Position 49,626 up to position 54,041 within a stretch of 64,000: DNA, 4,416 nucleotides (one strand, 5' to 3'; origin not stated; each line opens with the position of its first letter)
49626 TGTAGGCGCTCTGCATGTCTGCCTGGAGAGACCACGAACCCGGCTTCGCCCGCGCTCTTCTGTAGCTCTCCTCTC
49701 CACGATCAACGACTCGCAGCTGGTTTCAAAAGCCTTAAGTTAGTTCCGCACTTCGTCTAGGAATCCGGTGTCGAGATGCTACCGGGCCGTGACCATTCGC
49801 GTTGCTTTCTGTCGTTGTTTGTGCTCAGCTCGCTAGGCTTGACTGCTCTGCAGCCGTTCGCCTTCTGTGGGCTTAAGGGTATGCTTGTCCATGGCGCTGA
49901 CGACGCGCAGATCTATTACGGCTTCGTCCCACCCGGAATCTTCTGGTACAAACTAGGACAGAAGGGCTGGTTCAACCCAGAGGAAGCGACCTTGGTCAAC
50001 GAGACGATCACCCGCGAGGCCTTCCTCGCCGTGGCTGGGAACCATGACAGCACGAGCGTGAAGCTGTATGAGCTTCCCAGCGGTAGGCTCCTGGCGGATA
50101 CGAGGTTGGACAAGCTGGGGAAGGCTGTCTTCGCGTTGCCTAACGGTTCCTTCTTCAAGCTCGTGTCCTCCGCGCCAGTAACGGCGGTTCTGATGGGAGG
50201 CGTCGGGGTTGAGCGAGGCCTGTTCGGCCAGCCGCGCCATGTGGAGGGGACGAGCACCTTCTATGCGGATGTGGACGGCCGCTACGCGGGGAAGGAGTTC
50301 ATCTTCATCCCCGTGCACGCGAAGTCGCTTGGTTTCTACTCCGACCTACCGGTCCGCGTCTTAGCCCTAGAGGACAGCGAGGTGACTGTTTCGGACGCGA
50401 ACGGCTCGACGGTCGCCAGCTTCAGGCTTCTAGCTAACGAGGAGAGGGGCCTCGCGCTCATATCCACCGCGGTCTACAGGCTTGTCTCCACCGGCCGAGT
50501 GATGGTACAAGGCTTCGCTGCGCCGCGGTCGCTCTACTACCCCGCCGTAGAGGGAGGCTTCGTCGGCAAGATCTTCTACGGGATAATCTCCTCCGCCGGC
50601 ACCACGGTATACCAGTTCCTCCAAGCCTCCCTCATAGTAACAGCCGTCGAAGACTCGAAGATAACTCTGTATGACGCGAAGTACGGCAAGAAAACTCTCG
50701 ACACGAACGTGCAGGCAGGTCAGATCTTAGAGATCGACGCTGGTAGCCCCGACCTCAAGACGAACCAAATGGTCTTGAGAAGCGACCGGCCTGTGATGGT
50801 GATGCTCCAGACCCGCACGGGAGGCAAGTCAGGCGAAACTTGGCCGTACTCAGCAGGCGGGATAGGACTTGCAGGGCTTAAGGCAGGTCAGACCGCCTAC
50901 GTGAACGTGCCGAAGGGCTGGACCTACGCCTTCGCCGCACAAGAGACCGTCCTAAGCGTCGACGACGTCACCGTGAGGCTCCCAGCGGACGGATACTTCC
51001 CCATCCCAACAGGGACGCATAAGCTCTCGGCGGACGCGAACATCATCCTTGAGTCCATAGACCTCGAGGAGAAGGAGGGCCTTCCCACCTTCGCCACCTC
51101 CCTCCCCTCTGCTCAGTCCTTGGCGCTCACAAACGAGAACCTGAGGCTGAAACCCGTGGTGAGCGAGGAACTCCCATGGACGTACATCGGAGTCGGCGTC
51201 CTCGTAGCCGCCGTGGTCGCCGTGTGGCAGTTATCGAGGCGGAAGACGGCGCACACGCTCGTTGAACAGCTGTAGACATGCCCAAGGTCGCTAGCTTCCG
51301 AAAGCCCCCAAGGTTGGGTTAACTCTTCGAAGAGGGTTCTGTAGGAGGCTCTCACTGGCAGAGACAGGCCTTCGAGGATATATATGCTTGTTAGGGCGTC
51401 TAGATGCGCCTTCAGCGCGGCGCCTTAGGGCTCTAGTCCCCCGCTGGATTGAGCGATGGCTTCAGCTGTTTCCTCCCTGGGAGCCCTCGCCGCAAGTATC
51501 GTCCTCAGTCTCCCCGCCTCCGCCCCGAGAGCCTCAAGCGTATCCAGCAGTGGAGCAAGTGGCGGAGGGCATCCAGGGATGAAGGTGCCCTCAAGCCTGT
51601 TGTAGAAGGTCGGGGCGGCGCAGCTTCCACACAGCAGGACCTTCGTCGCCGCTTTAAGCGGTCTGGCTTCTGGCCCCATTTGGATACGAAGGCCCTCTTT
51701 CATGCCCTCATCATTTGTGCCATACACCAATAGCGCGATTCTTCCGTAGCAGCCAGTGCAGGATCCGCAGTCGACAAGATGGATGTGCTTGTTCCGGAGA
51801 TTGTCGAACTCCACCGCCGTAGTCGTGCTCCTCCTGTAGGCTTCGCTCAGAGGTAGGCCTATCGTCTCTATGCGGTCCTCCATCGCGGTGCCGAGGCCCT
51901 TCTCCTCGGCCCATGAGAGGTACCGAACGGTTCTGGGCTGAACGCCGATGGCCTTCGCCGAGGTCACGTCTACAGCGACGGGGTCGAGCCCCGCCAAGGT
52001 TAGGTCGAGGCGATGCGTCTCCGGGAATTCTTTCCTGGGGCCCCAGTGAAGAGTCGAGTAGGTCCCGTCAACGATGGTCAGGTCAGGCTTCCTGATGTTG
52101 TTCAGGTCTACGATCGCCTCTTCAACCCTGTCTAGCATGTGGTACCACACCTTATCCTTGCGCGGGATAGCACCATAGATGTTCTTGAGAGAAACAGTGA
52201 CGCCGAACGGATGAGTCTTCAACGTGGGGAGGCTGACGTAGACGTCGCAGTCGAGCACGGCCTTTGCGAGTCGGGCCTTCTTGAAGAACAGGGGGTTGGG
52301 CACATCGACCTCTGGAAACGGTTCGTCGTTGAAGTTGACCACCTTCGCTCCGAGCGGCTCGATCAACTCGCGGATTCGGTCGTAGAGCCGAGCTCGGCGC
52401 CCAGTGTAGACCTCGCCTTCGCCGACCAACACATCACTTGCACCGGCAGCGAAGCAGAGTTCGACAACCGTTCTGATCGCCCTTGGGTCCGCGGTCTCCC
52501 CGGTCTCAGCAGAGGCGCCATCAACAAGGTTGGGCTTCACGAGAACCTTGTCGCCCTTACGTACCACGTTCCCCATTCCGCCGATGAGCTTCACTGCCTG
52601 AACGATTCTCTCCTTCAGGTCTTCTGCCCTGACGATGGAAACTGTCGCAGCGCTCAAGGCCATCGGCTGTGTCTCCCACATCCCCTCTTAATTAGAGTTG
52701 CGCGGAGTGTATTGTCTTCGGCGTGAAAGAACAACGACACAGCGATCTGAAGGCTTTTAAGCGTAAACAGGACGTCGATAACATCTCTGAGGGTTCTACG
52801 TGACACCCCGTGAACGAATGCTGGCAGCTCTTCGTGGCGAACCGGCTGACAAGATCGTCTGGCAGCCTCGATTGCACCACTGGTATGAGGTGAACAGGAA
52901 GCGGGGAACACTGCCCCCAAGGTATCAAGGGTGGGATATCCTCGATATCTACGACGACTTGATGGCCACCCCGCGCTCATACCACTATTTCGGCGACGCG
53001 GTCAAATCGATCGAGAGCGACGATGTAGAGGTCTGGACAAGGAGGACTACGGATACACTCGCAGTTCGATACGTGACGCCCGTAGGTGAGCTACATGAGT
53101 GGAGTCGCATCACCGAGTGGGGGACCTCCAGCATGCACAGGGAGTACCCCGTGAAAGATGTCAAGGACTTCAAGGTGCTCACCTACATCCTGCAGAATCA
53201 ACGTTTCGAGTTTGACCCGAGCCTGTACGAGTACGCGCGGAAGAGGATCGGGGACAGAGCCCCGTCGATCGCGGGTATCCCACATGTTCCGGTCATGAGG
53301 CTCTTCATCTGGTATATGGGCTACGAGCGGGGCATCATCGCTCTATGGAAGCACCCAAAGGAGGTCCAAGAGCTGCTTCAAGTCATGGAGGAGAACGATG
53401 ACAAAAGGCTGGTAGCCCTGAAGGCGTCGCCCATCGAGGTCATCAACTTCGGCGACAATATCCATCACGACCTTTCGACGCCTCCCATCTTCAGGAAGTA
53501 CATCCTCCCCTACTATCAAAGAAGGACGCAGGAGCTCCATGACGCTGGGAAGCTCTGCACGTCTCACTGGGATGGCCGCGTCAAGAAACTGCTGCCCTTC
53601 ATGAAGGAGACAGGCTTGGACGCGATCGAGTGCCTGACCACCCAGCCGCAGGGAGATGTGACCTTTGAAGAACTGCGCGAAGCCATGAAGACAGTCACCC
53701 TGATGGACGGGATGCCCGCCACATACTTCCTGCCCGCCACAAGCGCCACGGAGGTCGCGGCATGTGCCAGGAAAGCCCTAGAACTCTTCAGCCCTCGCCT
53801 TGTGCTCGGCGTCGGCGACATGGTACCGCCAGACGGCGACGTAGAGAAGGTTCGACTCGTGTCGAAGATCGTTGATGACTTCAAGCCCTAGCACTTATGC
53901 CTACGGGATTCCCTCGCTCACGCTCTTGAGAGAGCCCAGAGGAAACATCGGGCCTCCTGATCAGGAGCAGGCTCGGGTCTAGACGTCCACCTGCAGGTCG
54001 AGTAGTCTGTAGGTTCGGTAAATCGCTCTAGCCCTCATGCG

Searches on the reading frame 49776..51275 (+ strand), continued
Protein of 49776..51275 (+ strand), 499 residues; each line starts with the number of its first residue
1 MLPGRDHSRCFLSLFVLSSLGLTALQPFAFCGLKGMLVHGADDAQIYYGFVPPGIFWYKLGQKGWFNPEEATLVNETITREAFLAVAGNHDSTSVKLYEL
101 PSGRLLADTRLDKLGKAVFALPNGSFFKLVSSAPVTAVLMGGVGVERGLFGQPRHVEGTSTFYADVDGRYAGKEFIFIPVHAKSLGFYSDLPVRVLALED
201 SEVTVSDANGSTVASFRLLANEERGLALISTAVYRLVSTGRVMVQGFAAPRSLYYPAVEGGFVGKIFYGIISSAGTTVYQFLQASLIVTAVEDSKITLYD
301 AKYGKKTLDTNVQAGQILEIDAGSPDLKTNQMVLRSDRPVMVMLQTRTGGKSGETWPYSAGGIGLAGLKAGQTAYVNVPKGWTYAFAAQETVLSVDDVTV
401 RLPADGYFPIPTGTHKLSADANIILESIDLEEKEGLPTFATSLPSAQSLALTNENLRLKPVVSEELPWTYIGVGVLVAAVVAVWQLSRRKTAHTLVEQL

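Call 85: fold_search(model_id=the predicted structure, library=viral)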
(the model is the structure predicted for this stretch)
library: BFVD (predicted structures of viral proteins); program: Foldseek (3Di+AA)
matches with E <= 10: 1736; with E <= 0.001: 70
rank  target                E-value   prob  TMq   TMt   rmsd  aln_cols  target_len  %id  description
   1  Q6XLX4                4.8e-09  1.00  0.21  0.20  24.6       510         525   12  FirrV-1-C4 [Feldmannia irregularis virus a]
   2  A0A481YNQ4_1          5.4e-09  1.00  0.14  0.07  27.9       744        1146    7  Collagen triple helix repeat protein [Pithovirus LCDPAC02]
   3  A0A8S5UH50            2.3e-08  0.99  0.15  0.08  37.2       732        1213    9  PA14 domain-containing protein [Myoviridae sp. ctshb19]
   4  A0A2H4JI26            8.3e-08  0.99  0.13  0.10  34.5       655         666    8  Uncharacterized protein [uncultured Caudovirales phage]
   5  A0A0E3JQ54            1.7e-07  0.98  0.13  0.09  29.9       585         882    9  Uncharacterized protein [Bacillus phage Stahl]
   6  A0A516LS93            1.9e-07  0.97  0.13  0.07  28.9       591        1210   10  (no name in the UniProt tables at hand)
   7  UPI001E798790         3.4e-07  1.00  0.20  0.16  29.7       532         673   11  (no name look-up for this kind of identifier)
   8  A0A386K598            1.7e-06  1.00  0.21  0.17  23.5       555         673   11  Uncharacterized protein [Dickeya phage vB_DsoM_JA11]
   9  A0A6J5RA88            4.5e-06  0.92  0.15  0.17  18.8       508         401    6  Uncharacterized protein [uncultured Caudovirales phage]
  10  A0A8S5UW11            8.1e-06  0.51  0.10  0.06  42.5       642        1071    8  Uncharacterized protein [Siphoviridae sp. ctgaU3]
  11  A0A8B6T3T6            9.0e-06  0.44  0.10  0.05  39.1       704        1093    8  (no name in the UniProt tables at hand)
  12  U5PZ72                1.0e-05  0.82  0.14  0.11  24.9       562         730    9  Uncharacterized protein [Bacillus phage Page]
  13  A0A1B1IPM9            1.0e-05  0.33  0.09  0.06  25.9       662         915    9  (no name in the UniProt tables at hand)
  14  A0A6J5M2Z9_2          1.3e-05  0.60  0.12  0.07  70.2       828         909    8  Fibronectin type III [uncultured Caudovirales phage]
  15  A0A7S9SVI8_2          1.4e-05  0.75  0.12  0.07  38.5       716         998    7  (no name in the UniProt tables at hand)
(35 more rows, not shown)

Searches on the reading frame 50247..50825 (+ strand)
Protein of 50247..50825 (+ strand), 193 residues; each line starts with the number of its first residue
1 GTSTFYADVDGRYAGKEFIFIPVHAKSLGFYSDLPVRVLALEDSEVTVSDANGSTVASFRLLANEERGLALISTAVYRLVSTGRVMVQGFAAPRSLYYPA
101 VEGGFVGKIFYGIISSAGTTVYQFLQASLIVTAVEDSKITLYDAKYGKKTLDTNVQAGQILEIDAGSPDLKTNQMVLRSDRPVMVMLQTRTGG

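Call 62: predict_structure(alignment_id=A4)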
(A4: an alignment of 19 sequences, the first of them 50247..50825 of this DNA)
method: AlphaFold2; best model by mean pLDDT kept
length: 193 residues; sequences in the alignment: 19
mean_pLDDT: 86.2   pTM: 0.83
mean pLDDT of the five models: 86.2, 84.0, 82.2, 81.2, 74.9
residues with pLDDT >= 90: 118; 70-90: 45; 50-70: 21; < 50: 9
segments of 3 or more residues with pLDDT < 50: 26-30
pLDDT, mean of each block of 10 residues (from residue 1): 84 96 61 76 98 98 92 93 93 81 95 66 76 97 88 96 81 87 92 49
secondary structure, 60 per line:
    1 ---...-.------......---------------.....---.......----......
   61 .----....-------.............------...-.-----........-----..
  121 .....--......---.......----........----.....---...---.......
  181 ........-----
elements in order: E4-6 E15-20 E36-40 E44-50 E55-61 E66-69 E77-89 E96-98 E106-113 H119-125 E128-133 E137-143 E148-155 E160-164 E174-188

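Call 64: fold_search(model_id=the predicted structure, library=pdb)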
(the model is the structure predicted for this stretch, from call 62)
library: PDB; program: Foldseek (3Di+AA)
matches with E <= 10: 1708; with E <= 0.001: 16
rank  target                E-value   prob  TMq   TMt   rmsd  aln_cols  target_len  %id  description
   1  6v7l_A                4.3e-05  1.00  0.30  0.20  14.4       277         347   10  The structure of the P212121 crystal form of canavalin at 173 K (released 2020-02-19)
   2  6v7l_B                8.3e-05  1.00  0.30  0.20  14.4       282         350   10  The structure of the P212121 crystal form of canavalin at 173 K (released 2020-02-19)
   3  8ges_C                8.7e-05  0.87  0.19  0.09  14.9       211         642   15  R. hominis 2 beta-glucuronidase bound to UNC10201652-glucuronide (released 2024-02-14)
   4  6v7l_C                1.1e-04  1.00  0.30  0.20  14.3       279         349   10  The structure of the P212121 crystal form of canavalin at 173 K (released 2020-02-19)
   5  8ges_B                1.8e-04  0.87  0.21  0.09  15.0       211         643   15  R. hominis 2 beta-glucuronidase bound to UNC10201652-glucuronide (released 2024-02-14)
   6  6b4s_B                2.8e-04  0.97  0.27  0.18  12.8       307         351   10  Crystal Structure of Brazil nut (Bertholletia excelsa) allergen Ber e 2 (released 2018-12-12)
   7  8ges_A                3.3e-04  0.82  0.21  0.09  15.0       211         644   15  R. hominis 2 beta-glucuronidase bound to UNC10201652-glucuronide (released 2024-02-14)
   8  7u1j_A                3.6e-04  0.99  0.30  0.21  12.5       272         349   11  Crystal structure of Pisum sativum convicilin (released 2022-03-30)
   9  7u1i_C                4.5e-04  0.97  0.28  0.18  14.7       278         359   12  Crystal structure of Pisum sativum vicilin (released 2022-03-16)
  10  7u1j_C                5.1e-04  0.99  0.31  0.21  12.3       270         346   10  Crystal structure of Pisum sativum convicilin (released 2022-03-30)
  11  6v1v_B                5.4e-04  0.90  0.25  0.08  19.8       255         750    8  VIP3B (VIP3B_2160) adapted for crystallization (released 2019-12-18)
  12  6b4s_A                6.3e-04  0.92  0.26  0.18  13.0       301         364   10  Crystal Structure of Brazil nut (Bertholletia excelsa) allergen Ber e 2 (released 2018-12-12)
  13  8get_C                7.1e-04  0.80  0.22  0.09  14.7       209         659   15  R. hominis 2 beta-glucuronidase bound to norquetiapine-glucuronide (released 2024-03-20)
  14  3shr_A                7.5e-04  0.80  0.22  0.17  18.8       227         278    9  Crystal Structure of cGMP-dependent Protein Kinase Reveals Novel Site of Interchain Communication (released 2011-09-21)
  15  5t99_A                8.8e-04  0.41  0.18  0.06  18.8       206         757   13  Crystal structure of BuGH2Awt in complex with Galactoisofagomine (released 2017-09-13)
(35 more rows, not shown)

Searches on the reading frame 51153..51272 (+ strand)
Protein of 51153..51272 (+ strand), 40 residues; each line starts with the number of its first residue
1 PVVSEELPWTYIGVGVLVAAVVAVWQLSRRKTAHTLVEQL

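Call 77: find_homologous_proteins(query=A5, max_evalue=10)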
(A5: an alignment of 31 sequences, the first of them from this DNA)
Query A5 (31 sequences) (40 aa, profile of the alignment): 4 proteins with E <= 10 among 8000 candidates.
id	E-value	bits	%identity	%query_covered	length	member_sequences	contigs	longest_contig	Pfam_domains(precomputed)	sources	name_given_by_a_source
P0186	1.3e-7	49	52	53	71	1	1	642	-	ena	-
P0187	2.5e-3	35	-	-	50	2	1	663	-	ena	-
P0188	6.8e-1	27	27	38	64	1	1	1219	-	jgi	jgi:hypothetical protein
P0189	9.9e+0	23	-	-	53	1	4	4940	-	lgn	-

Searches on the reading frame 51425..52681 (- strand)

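Call 21: search_protein_families(library=pfam, proteins=[window:51425-52681:-], max_evalue=0.001)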
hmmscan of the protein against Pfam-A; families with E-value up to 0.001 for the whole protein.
window:51425-52681:- (418 aa): 1 family
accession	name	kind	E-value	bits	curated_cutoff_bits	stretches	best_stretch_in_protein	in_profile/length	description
PF04015.17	DUF362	-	7.3e-43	147.4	24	1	46-242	1-199/200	Domain of unknown function (DUF362)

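Call 71: search_protein_families(library=ncbifam, proteins=[window:51425-52681:-], max_evalue=0.001)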
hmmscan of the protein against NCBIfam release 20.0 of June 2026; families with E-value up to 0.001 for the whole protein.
window:51425-52681:- (418 aa): 1 family
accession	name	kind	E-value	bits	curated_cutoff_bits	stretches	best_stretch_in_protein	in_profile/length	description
NF052623.1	Npun_F2552_fam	equivalog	5.5e-30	104.8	500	1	18-269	12-263/314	Npun_F2552 family protein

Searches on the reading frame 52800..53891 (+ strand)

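Call 23: search_protein_families(library=pfam, proteins=[window:52800-53891:+], max_evalue=0.001)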
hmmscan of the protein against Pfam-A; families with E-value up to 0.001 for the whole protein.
window:52800-53891:+ (363 aa): 1 family
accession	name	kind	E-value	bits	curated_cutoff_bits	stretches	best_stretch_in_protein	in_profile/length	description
PF01208.23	URO-D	-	3.9e-13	49.6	23.9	1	118-360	99-345/346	Uroporphyrinogen decarboxylase (URO-D)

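Call 71: search_protein_families(library=ncbifam, proteins=[window:52800-53891:+], max_evalue=0.001)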
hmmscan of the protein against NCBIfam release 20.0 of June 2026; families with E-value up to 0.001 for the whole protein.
window:52800-53891:+ (363 aa): 3 families
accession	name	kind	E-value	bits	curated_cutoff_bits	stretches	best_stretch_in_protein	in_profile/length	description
NF004889.0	PRK06252.1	subfamily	1.7e-08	33.8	244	1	117-328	101-305/340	methylcobalamin:coenzyme M methyltransferase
TIGR01463.1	mtaA_cmuA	subfamily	4.4e-08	32.8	235.4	1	209-328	191-307/340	MtaA/CmuA family methyltransferase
NF040654.1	MtaA_Meth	equivalog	2.3e-06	26.8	400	1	116-277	97-256/337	methylcobamide:CoM methyltransferase MtaA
